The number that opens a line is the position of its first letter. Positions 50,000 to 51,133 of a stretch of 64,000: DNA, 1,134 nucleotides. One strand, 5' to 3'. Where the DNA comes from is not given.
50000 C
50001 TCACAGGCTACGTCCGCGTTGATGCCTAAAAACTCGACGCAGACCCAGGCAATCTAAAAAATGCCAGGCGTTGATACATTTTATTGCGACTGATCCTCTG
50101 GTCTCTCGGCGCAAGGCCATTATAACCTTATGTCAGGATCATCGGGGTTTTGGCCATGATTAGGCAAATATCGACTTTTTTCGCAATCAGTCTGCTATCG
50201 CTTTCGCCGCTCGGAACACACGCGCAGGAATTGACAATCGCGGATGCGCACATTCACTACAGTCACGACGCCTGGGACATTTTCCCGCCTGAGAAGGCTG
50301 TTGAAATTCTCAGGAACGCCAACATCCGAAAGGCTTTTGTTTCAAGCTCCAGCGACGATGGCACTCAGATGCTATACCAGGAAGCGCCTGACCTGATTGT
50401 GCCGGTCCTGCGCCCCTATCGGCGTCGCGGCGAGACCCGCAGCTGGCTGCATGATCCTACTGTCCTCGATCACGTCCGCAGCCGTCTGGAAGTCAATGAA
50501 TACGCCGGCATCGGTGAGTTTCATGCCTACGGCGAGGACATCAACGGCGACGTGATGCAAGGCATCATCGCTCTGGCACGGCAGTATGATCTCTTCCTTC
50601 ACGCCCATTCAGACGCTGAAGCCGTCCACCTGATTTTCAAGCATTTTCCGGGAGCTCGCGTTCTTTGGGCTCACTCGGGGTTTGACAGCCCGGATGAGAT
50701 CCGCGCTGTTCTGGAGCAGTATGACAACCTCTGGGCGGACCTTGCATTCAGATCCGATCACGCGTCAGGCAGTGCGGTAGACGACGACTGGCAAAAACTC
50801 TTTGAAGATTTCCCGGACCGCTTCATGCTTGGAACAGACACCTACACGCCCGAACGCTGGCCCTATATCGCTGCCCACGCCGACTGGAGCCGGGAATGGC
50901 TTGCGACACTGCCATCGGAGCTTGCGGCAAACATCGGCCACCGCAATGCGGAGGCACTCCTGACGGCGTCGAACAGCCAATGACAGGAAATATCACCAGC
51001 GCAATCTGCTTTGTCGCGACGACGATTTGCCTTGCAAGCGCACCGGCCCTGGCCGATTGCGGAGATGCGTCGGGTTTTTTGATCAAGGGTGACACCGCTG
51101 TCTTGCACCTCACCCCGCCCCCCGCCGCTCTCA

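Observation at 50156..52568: Translationally coupled amidohydrolase, YtkA-like and MauG/MbnH-type diheme enzyme: candidate undescribed periplasmic protein-modification or copper system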

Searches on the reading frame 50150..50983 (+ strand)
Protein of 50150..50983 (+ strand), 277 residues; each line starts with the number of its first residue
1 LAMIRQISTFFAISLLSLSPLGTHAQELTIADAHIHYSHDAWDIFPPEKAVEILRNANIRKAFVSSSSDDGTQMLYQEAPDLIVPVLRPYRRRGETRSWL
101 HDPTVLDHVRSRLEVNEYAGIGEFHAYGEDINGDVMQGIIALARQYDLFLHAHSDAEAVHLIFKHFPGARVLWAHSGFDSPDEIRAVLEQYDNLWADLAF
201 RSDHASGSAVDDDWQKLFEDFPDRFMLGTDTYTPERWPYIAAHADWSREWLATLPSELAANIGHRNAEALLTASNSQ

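Call 3: search_protein_families(library=pfam, proteins=[window:50150-50983:+], max_evalue=0.01)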
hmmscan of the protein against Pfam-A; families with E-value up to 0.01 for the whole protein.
window:50150-50983:+ (277 aa): 1 family
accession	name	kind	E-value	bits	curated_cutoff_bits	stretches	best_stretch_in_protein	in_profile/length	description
PF04909.20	Amidohydro_2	-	4.1e-10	40.3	26.4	1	102-271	91-287/289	Amidohydrolase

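Call 4: search_protein_families(library=ncbifam, proteins=[window:50150-50983:+], max_evalue=0.01)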
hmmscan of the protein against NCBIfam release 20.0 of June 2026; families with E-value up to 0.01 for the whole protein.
window:50150-50983:+ (277 aa): 0 families

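Call 7: search_solved_structures(query=window:50150-50980:+, max_evalue=1, show_alignments=2)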
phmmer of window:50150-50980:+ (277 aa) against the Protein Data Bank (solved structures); distinct sequences matched with E-value up to 1: 5.
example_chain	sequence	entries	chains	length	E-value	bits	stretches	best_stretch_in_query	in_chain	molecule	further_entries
4zg4_B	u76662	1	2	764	0.41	13.5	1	31-114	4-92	myosin-Vc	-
6sga_Fb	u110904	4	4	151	0.63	12.9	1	107-166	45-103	mt-SAF31 | Complex 1 protein (LYR family)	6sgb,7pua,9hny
5wb4_A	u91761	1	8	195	0.67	12.8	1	152-201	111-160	N-acetylglucosaminyldiphosphoundecaprenol N-acetyl-beta-D-mannosaminyltransferase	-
7mpk_A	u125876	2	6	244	0.97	12.3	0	152-201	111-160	N-acetylglucosaminyldiphosphoundecaprenol N-acetyl-beta-D-mannosaminyltransferase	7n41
5hmp_A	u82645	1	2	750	0.99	12.3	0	49-114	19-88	Unconventional myosin-Vc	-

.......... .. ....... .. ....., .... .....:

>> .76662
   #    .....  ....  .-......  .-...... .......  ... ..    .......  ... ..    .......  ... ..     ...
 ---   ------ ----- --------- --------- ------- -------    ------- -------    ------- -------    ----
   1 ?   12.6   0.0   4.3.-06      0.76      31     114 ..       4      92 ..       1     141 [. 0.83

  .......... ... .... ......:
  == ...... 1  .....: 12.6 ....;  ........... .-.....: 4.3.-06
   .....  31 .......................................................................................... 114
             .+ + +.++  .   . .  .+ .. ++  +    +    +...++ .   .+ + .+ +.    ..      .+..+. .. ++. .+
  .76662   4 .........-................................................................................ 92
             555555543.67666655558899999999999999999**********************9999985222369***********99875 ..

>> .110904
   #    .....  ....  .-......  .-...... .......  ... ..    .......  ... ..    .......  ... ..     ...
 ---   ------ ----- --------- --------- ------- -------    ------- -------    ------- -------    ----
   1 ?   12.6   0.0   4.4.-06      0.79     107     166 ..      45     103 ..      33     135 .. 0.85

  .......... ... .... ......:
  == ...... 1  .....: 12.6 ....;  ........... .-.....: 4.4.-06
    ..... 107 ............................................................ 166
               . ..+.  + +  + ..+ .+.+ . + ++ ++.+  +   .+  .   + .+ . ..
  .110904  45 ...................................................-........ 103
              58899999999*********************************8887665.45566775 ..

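Call 27: find_homologous_proteins(query=window:50150-50980:+, max_evalue=0.00001)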
Query window:50150-50980:+ (277 aa): 6151 proteins with E <= 0.00001 among 7645 candidates; the best 120 are listed.
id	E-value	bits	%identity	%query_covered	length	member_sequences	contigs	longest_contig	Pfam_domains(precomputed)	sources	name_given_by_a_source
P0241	1.3e-173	594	95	99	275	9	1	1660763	PF04909.21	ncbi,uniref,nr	ncbi:amidohydrolase [Roseibium polysiphoniae]|uniref:Amidohydrolase n=1 Tax=Roseibium polysiphoniae 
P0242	1.0e-146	506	78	99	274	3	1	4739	PF04909.21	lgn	-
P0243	4.9e-135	468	73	98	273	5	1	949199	PF04909.21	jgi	jgi:predicted TIM-barrel fold metal-dependent hydrolase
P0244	8.6e-134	464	73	97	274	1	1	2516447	PF04909.21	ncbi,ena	-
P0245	3.1e-118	413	64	98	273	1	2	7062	PF04909.21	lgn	-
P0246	1.4e-117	410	65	96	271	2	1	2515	PF04909.21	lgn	-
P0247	1.5e-116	407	62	99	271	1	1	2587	PF04909.21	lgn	-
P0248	5.7e-116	405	63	98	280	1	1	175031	PF04909.21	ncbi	ncbi:MAG: amidohydrolase family protein [Pseudomonadota bacterium]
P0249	8.4e-116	405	70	88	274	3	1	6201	PF04909.21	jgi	jgi:hypothetical protein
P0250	8.3e-115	401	63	97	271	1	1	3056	PF04909.21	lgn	-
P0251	1.9e-114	400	65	91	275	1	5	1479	PF04909.21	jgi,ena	-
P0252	2.0e-114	400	63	95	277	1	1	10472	PF04909.21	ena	-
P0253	9.5e-114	398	62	96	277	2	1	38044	PF04909.21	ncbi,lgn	-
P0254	2.8e-113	396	65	95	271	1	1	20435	PF04909.21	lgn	-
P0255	7.9e-113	395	67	90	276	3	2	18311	PF04909.21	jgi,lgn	jgi:hypothetical protein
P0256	9.0e-113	395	62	97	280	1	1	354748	PF04909.21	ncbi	-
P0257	3.9e-112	393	61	98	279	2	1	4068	PF04909.21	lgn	-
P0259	2.7e-111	390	62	99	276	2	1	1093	PF04909.21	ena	-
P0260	4.3e-111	389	65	92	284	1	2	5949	PF04909.21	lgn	-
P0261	6.9e-111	388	61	99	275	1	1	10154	PF04909.21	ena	-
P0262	9.0e-111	388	61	97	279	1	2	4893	PF04909.21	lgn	-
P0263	1.8e-110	387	64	95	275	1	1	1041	PF04909.21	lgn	-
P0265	2.5e-110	387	66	89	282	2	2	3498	PF04909.21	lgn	-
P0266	3.4e-110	386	63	97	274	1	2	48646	PF04909.21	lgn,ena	-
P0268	5.2e-110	386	63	95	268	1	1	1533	PF04909.21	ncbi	-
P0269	6.9e-110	385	62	95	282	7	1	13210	PF04909.21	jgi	jgi:hypothetical protein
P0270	8.5e-110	385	66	95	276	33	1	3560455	-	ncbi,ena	-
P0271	1.7e-109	384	62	95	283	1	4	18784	PF04909.21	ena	-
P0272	1.9e-109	384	61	99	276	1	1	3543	PF04909.21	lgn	-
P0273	2.0e-109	384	62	96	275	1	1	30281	PF04909.21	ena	-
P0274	2.4e-109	383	66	88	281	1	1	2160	PF04909.21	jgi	-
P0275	2.8e-109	383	61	99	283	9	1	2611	PF04909.21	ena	-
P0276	3.3e-109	383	62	95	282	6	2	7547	PF04909.21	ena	-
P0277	6.3e-109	382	62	98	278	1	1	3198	PF04909.21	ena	-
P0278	6.5e-109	382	61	99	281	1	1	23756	PF04909.21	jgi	-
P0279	9.9e-109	381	63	96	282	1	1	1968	PF04909.21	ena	-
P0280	1.3e-108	381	63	95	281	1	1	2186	PF04909.21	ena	-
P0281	1.4e-108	381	63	98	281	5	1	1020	PF04909.21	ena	-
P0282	2.0e-108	380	62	95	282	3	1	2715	PF04909.21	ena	-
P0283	2.1e-108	380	63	98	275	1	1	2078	PF04909.21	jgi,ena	-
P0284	2.2e-108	380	61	97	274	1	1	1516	PF04909.21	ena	-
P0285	2.3e-108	380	60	99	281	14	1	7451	PF04909.21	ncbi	-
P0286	2.4e-108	380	60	98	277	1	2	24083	PF04909.21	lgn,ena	-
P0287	4.0e-108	379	62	94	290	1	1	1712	PF04909.21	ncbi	-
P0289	8.3e-108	378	64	91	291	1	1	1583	PF04909.21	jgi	jgi:predicted TIM-barrel fold metal-dependent hydrolase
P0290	9.1e-108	378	60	99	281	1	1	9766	PF04909.21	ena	-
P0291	9.5e-108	378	61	99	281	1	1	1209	PF04909.21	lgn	-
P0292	2.3e-107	377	65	92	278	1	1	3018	PF04909.21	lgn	-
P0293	2.7e-107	377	63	94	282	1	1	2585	PF04909.21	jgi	jgi:predicted TIM-barrel fold metal-dependent hydrolase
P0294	3.2e-107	376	64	93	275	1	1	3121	PF04909.21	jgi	jgi:hypothetical protein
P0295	7.5e-107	375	63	90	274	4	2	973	PF04909.21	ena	-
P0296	8.0e-107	375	60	94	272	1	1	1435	PF04909.21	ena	-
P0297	9.3e-107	375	61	93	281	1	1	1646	PF04909.21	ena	-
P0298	1.0e-106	375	60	97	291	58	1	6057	PF04909.21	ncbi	-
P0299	1.1e-106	375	62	92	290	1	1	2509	PF04909.21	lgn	-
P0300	1.2e-106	375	65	91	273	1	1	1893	PF04909.21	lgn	-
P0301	1.3e-106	374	60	99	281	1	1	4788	PF04909.21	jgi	-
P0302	1.7e-106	374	62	97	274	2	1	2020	PF04909.21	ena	-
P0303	1.8e-106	374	59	97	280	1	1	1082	PF04909.21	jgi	jgi:predicted TIM-barrel fold metal-dependent hydrolase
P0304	1.9e-106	374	62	94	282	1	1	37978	PF04909.21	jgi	jgi:hypothetical protein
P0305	2.0e-106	374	63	91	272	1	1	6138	PF04909.21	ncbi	-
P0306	2.8e-106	373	62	93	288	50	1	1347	PF04909.21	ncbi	-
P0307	2.9e-106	373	61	95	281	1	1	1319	PF04909.21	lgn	-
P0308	3.0e-106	373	66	89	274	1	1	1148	PF04909.21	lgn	-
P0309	3.1e-106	373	64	93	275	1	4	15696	PF04909.21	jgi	jgi:hypothetical protein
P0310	3.1e-106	373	62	97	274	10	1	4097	PF04909.21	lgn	-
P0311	3.3e-106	373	61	96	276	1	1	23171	PF04909.21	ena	-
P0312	3.9e-106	373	60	97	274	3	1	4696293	-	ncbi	-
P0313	4.1e-106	373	58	97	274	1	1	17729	PF04909.21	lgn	-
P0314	4.4e-106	373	65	89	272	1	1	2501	PF04909.21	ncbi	-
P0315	4.5e-106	373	62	95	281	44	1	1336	PF04909.21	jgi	-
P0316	4.9e-106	373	59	99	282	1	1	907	PF04909.21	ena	-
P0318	5.0e-106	373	63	90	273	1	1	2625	PF04909.21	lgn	-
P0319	5.6e-106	372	63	90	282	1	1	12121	PF04909.21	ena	-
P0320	5.9e-106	372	63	91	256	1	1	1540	PF04909.21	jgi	jgi:predicted TIM-barrel fold metal-dependent hydrolase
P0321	6.0e-106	372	61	95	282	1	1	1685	PF04909.21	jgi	-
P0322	6.3e-106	372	64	93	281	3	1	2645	PF04909.21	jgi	jgi:hypothetical protein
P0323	6.5e-106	372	62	92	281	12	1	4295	PF04909.21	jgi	jgi:hypothetical protein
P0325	7.6e-106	372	59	98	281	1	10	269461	PF04909.21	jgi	jgi:hypothetical protein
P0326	7.6e-106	372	58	98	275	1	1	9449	PF04909.21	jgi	-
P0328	9.7e-106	372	61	97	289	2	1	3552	PF04909.21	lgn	-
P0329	1.1e-105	371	64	89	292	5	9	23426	PF04909.21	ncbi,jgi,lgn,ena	-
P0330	1.3e-105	371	58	98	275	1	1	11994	PF04909.21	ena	-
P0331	1.3e-105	371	63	94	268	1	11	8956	PF04909.21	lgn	-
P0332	1.4e-105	371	64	88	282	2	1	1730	PF04909.21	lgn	-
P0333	1.5e-105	371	64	92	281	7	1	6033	PF04909.21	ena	-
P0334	1.7e-105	371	62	97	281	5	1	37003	PF04909.21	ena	-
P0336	2.0e-105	371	61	97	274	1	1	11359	PF04909.21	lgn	-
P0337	2.1e-105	371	62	89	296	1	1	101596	PF04909.21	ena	-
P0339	2.1e-105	370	57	99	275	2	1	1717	PF04909.21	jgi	jgi:Amidohydrolase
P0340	2.3e-105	370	63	90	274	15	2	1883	PF04909.21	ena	-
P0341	2.3e-105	370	59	97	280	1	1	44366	PF04909.21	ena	-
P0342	2.3e-105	370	63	96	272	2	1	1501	PF04909.21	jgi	jgi:hypothetical protein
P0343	2.3e-105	370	64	89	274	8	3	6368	PF04909.21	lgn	-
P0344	2.4e-105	370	63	93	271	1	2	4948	PF04909.21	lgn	-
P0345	2.4e-105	370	64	89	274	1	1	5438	PF04909.21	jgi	-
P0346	2.7e-105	370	63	95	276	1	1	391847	PF04909.21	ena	-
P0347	2.9e-105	370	61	93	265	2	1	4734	PF04909.21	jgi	-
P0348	4.1e-105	370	64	89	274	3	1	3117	PF04909.21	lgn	-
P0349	4.2e-105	369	61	95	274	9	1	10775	PF04909.21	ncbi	-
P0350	4.3e-105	369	61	97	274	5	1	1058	PF04909.21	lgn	-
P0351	4.4e-105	369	60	95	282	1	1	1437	PF04909.21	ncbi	-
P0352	4.5e-105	369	62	96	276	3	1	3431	PF04909.21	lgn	-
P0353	5.1e-105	369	61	94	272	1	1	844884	PF04909.21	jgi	jgi:hypothetical protein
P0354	5.3e-105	369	62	94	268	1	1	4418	PF04909.21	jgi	jgi:hypothetical protein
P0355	5.5e-105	369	60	97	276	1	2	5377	PF04909.21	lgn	-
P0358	6.4e-105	369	58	97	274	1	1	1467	PF04909.21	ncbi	-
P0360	6.9e-105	369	60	95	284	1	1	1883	PF04909.21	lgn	-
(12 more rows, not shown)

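Call 40: predict_structure(alignment_id=A5)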
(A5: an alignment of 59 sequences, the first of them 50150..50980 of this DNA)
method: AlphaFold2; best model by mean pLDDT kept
length: 277 residues; sequences in the alignment: 59
mean_pLDDT: 90.1   pTM: 0.86
mean pLDDT of the five models: 90.1, 89.9, 89.0, 88.5, 87.9
residues with pLDDT >= 90: 201; 70-90: 52; 50-70: 22; < 50: 2
segments of 3 or more residues with pLDDT < 50: none
pLDDT, mean of each block of 10 residues (from residue 1): 69 65 72 92 94 96 93 97 96 84 96 97 94 98 98 96 98 85 95 92 75 95 95 87 92 95 97 74
secondary structure, 60 per line:
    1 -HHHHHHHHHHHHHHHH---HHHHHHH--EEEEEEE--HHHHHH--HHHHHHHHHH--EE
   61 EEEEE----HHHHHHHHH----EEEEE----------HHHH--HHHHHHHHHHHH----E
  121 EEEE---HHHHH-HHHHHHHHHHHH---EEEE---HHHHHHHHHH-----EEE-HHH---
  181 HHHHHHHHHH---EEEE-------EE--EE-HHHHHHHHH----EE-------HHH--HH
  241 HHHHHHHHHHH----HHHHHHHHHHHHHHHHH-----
elements in order: H2-17 H21-27 E30-36 H39-44 H47-56 E59-65 H70-78 E83-87 H98-101 H104-115 E120-124 H128-132 H134-145 E149-152 H156-165 E171-173 H181-190 E194-197 H212-220 H239-251 H256-272

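Call 43: fold_search(model_id=the predicted structure, library=pdb)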
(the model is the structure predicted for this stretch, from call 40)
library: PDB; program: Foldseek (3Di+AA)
matches with E <= 10: 1481; with E <= 0.001: 48
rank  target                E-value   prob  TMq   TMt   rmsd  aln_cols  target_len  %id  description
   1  3cjp_A                1.5e-08  1.00  0.64  0.68   4.0       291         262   16  Crystal structure of an uncharacterized amidohydrolase CAC3332 from Clostridium acetobutylicum (released 2008-03-25)
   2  6l25_B                6.3e-07  1.00  0.59  0.64   5.2       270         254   17  Deoxyribonuclease from Staphylococcus aureus (released 2020-05-13)
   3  4i6k                  6.7e-07  1.00  0.57  0.59   5.9       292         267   12  Crystal structure of probable 2-PYRONE-4,6-DICARBOXYLIC ACID HYDROLASE ABAYE1769 (TARGET EFI-505029) from Acinetobacter  (released 2012-12-12)
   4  6l25_A                2.1e-06  1.00  0.57  0.61   5.8       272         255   18  Deoxyribonuclease from Staphylococcus aureus (released 2020-05-13)
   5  6dxq_B                6.6e-06  1.00  0.58  0.49   6.3       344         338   10  Crystal structure of the LigJ Hydratase product complex with 4-carboxy-4-hydroxy-2-oxoadipate (released 2018-09-26)
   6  8sm6_A                1.3e-05  1.00  0.50  0.41   8.0       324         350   14  Aerobic, Diiron(III)-metalated SfbO (released 2024-01-24)
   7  2gzx_A                1.5e-05  1.00  0.59  0.63   5.1       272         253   17  Crystal Structure of the TatD deoxyribonuclease MW0446 from Staphylococcus aureus. Northeast Structural Genomics Conso (released 2006-07-11)
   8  4do7_A                1.7e-05  1.00  0.53  0.52   7.0       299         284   12  Crystal structure of an amidohydrolase (cog3618) from burkholderia multivorans (target efi-500235) with bound zn, spac (released 2012-02-29)
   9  8sm6_C                1.8e-05  1.00  0.55  0.45   7.5       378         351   12  Aerobic, Diiron(III)-metalated SfbO (released 2024-01-24)
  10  8sm8_J                2.8e-05  1.00  0.53  0.44   5.1       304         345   11  Air-oxidized A. ca TruffO expressed from M9 minimal medium supplemented with Fe (released 2024-03-13)
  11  8sm6_D                2.8e-05  1.00  0.53  0.43   8.1       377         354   12  Aerobic, Diiron(III)-metalated SfbO (released 2024-01-24)
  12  1j6o                  3.0e-05  1.00  0.58  0.61   5.5       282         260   11  Crystal structure of TatD-related deoxyribonuclease (TM0667) from Thermotoga maritima at 1.8 A resolution (released 2002-10-30)
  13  6dxq_A                3.5e-05  1.00  0.59  0.50   5.9       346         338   10  Crystal structure of the LigJ Hydratase product complex with 4-carboxy-4-hydroxy-2-oxoadipate (released 2018-09-26)
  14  2trs_A                5.9e-05  1.00  0.37  0.38  10.2       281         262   10  CRYSTAL STRUCTURES OF MUTANT (BETAK87T) TRYPTOPHAN SYNTHASE ALPHA2 BETA2 COMPLEX WITH LIGANDS BOUND TO THE ACTIVE SITE (released 1997-04-01)
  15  1yix_A                7.4e-05  1.00  0.60  0.63   5.3       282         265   12  Crystal structure of YCFH, TATD homolog from Escherichia coli K12, at 1.9 A resolution (released 2005-01-25)
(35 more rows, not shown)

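Call 76: find_encoding_contigs(protein=P0270, flank=5000, max_places=2)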
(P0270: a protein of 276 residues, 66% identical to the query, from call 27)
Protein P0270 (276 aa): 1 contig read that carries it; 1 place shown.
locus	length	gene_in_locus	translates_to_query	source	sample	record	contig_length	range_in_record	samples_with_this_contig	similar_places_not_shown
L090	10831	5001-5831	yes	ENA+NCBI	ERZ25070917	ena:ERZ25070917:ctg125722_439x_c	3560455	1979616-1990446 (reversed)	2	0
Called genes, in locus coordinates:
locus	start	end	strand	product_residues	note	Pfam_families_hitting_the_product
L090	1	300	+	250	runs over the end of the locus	PF00528:BPD_transp_1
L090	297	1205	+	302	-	PF00528:BPD_transp_1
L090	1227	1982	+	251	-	PF02463:SMC_N, PF00005:ABC_tran, PF13304:AAA_21 (weak)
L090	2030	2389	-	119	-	-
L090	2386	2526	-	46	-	-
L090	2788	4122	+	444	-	PF00202:Aminotran_3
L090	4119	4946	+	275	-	PF05853:BKACE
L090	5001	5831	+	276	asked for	-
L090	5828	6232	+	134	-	-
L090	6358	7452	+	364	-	PF03150:CCP_MauG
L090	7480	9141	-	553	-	PF13476:AAA_23 (faint), PF00005:ABC_tran, PF02463:SMC_N (faint), PF13304:AAA_21 (faint), PF13401:AAA_22 (faint), PF12848:ABC_tran_Xtn, PF00005:ABC_tran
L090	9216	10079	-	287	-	PF00459:Inositol_P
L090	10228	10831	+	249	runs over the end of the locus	PF01012:ETF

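Call 77: find_encoding_contigs(protein=P0312, flank=5000, max_places=2)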
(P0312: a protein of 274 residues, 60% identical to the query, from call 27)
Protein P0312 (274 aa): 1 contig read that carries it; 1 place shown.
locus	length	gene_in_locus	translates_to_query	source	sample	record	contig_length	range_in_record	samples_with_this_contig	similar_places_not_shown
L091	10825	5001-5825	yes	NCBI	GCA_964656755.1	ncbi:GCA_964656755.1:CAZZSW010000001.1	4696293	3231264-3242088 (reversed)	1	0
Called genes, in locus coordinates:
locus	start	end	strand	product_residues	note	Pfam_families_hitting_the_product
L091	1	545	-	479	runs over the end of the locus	PF05221:AdoHcyase, PF00670:AdoHcyase_NAD, PF02826:2-Hacid_dh_C, PF07991:KARI_N (weak)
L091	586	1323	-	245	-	PF12844:HTH_19 (weak), PF13560:HTH_31, PF01381:HTH_3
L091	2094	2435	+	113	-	-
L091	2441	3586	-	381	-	PF01546:Peptidase_M20, PF07687:M20_dimer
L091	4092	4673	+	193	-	-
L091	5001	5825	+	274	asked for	-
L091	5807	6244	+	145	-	PF13115:YtkA (weak)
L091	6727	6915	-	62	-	-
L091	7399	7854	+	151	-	-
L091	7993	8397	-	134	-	-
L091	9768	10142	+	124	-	-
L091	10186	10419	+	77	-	PF01954:AF2212-like (weak)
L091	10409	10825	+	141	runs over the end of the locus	PF01850:PIN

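Call 78: find_encoding_contigs(protein=P0353, flank=5000, max_places=2)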
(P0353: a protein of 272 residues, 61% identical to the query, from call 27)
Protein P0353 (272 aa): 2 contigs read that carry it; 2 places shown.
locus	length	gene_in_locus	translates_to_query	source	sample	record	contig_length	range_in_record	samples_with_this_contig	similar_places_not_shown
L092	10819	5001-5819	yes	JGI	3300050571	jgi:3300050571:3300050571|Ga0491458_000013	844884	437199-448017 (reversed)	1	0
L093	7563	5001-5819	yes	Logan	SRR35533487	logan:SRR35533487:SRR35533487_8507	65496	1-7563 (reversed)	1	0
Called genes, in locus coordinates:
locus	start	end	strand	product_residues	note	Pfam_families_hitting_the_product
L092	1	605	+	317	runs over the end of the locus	PF11150:DUF2927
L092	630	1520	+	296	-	-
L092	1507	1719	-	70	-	-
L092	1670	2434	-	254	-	PF00497:SBP_bac_3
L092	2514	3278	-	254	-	PF07366:SnoaL (faint), PF12680:SnoaL_2 (weak)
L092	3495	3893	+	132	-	-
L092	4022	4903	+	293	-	PF00753:Lactamase_B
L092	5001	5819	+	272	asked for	PF04909:Amidohydro_2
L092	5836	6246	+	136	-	PF13115:YtkA (weak)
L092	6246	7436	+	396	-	PF03150:CCP_MauG, PF21419:RoxA-like_Cyt-c (weak)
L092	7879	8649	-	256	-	PF13714:PEP_mutase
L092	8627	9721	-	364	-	PF02805:Ada_Zn_binding, PF00165:HTH_AraC (faint), PF12833:HTH_18, PF01035:DNA_binding_1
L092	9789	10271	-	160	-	PF08327:AHSA1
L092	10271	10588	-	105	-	PF01022:HTH_5, PF12840:HTH_20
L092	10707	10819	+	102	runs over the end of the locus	PF03795:YCII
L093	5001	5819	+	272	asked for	PF04909:Amidohydro_2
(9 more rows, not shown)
